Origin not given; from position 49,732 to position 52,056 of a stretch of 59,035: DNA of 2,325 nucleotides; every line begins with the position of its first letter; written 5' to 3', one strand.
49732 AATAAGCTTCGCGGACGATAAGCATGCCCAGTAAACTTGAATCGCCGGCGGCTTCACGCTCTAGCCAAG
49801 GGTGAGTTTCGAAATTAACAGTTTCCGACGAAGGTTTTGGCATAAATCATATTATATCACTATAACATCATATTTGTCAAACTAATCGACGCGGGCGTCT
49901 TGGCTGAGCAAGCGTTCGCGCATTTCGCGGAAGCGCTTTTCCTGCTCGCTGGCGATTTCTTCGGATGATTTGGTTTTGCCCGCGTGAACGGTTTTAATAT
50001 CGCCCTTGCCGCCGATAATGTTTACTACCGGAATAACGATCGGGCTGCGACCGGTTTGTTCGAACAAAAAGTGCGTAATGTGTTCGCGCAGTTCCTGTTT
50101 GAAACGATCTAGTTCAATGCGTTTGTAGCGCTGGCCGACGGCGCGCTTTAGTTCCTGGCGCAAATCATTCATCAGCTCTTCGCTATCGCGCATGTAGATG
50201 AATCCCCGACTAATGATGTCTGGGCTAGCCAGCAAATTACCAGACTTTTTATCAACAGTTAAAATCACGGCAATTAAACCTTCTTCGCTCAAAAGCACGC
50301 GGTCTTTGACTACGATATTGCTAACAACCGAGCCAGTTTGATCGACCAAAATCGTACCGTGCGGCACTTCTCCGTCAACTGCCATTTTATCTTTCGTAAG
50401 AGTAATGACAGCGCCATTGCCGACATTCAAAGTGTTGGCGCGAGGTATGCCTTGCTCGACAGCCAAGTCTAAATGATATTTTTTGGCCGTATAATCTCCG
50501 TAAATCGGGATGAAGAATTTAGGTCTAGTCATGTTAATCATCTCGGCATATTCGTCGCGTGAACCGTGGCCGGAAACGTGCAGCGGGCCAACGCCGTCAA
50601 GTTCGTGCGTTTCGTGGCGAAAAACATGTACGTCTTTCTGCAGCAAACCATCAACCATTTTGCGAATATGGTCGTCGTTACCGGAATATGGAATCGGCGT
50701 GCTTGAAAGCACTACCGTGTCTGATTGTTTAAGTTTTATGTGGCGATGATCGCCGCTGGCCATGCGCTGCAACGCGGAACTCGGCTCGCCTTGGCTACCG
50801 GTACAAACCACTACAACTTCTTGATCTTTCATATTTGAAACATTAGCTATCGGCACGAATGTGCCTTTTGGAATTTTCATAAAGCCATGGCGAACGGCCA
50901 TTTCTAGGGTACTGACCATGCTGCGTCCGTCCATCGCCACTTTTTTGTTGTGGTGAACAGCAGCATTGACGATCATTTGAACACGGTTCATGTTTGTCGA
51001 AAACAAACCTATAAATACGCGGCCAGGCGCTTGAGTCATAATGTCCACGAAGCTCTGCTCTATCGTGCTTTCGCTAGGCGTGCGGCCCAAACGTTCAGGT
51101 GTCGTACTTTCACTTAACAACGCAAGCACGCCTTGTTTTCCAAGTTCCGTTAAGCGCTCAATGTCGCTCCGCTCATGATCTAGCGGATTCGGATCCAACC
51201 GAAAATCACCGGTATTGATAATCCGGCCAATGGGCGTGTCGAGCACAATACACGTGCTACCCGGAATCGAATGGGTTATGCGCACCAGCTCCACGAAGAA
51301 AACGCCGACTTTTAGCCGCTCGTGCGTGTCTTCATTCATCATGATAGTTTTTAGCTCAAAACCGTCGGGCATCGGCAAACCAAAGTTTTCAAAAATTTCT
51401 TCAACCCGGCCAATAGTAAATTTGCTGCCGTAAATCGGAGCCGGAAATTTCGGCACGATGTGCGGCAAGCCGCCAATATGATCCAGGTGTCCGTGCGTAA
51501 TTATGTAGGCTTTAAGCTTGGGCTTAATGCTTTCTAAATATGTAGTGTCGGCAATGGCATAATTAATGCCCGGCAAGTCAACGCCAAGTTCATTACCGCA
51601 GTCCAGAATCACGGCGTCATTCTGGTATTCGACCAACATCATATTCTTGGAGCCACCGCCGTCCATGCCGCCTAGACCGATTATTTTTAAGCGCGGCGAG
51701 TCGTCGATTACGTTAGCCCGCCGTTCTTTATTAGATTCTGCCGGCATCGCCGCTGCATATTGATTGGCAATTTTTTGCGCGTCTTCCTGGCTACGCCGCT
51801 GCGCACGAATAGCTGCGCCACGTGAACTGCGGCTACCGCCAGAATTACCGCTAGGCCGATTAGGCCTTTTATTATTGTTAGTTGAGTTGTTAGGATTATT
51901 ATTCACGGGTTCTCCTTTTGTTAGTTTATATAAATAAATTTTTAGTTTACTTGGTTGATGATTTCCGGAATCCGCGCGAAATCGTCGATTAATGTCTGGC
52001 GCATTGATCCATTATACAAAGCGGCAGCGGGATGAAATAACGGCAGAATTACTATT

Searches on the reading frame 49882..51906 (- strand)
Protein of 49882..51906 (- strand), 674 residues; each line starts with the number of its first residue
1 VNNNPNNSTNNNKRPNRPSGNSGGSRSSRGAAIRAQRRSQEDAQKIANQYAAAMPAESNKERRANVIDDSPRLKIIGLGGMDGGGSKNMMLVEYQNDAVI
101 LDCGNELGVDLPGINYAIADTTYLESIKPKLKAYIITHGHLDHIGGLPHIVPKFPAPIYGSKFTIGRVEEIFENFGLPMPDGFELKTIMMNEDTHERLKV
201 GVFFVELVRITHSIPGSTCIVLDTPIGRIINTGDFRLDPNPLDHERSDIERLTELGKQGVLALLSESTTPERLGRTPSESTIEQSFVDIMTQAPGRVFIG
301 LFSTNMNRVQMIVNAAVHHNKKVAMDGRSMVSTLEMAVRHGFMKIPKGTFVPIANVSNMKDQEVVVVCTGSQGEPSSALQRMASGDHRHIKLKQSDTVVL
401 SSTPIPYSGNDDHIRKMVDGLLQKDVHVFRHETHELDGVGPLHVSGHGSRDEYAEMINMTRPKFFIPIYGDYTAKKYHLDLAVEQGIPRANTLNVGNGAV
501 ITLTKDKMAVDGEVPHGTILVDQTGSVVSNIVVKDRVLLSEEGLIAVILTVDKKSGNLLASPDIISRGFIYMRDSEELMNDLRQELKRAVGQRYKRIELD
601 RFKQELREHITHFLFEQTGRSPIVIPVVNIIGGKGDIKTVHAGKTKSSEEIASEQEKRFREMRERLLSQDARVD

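Call 24: find_encoding_contigs(protein=window:49882-51906:-, flank=10000, max_places=2)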
Protein window:49882-51906:- (674 aa): 1 contig read that carries it; 1 place shown.
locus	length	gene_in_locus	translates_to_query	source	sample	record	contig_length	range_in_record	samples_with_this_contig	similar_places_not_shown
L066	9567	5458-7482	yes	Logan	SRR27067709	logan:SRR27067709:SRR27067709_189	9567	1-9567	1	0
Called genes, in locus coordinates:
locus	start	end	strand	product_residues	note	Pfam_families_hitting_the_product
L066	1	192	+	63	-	?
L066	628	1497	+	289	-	PF13489:Methyltransf_23, PF08241:Methyltransf_11, PF08242:Methyltransf_12 (weak), PF13649:Methyltransf_25 (weak), PF13847:Methyltransf_31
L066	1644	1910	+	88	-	PF00312:Ribosomal_S15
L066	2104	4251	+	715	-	PF01138:RNase_PH, PF03725:RNase_PH_C, PF01138:RNase_PH, PF00013:KH_1, PF00575:S1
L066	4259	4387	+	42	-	-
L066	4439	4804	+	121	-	PF05635:23S_rRNA_IVP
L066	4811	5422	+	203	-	PF03167:UDG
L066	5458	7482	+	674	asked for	PF00753:Lactamase_B, PF23023:Anti-Pycsar_Apyc1 (weak), PF12706:Lactamase_B_2 (faint), PF22505:RNase_J_b_CASP, PF17770:RNase_J_C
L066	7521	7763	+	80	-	-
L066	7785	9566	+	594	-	?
